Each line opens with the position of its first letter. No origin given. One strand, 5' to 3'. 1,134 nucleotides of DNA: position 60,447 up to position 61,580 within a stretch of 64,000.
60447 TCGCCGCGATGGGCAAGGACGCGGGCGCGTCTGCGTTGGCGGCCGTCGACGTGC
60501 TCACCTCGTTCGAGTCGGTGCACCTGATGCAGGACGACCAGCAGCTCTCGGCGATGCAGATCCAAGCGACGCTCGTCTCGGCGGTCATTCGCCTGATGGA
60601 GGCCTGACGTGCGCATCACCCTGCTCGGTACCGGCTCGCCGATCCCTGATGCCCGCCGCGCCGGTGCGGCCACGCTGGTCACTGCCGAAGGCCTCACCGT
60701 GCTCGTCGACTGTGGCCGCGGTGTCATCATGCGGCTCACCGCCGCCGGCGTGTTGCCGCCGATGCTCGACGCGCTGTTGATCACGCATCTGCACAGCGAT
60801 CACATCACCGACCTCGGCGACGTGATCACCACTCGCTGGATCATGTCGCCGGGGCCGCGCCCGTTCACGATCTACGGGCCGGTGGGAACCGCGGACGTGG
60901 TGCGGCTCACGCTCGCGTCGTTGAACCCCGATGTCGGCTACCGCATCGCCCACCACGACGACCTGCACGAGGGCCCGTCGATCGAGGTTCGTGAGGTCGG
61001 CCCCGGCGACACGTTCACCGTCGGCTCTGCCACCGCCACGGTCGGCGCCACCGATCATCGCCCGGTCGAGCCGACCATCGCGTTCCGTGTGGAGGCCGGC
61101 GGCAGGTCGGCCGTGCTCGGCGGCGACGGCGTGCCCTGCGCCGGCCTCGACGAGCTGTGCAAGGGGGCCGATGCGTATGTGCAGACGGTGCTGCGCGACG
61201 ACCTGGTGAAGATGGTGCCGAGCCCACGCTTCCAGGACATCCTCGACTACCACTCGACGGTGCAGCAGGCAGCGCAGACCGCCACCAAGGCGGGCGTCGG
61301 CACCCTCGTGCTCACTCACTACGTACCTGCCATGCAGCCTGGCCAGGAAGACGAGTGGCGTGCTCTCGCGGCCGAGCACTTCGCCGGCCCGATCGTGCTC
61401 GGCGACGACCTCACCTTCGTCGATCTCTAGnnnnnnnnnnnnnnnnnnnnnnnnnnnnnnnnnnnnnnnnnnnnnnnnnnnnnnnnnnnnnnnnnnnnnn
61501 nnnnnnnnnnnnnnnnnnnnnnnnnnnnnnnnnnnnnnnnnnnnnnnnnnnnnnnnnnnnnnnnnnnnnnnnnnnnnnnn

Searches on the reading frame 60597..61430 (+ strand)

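Call 27: search_protein_families(library=pfam, proteins=[window:60597-61430:+], max_evalue=0.001)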
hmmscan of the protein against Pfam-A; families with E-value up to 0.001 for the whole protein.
window:60597-61430:+ (277 aa): 3 families
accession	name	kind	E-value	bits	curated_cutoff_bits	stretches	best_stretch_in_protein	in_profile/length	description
PF12706.13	Lactamase_B_2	-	1.6e-20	74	27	1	35-242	3-200/200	Beta-lactamase superfamily domain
PF00753.33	Lactamase_B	-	4e-11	43.7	22.7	1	22-138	5-124/196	Metallo-beta-lactamase superfamily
PF23023.1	Anti-Pycsar_Apyc1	-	2e-06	27.9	50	1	6-74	4-71/250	Anti-Pycsar protein Apyc1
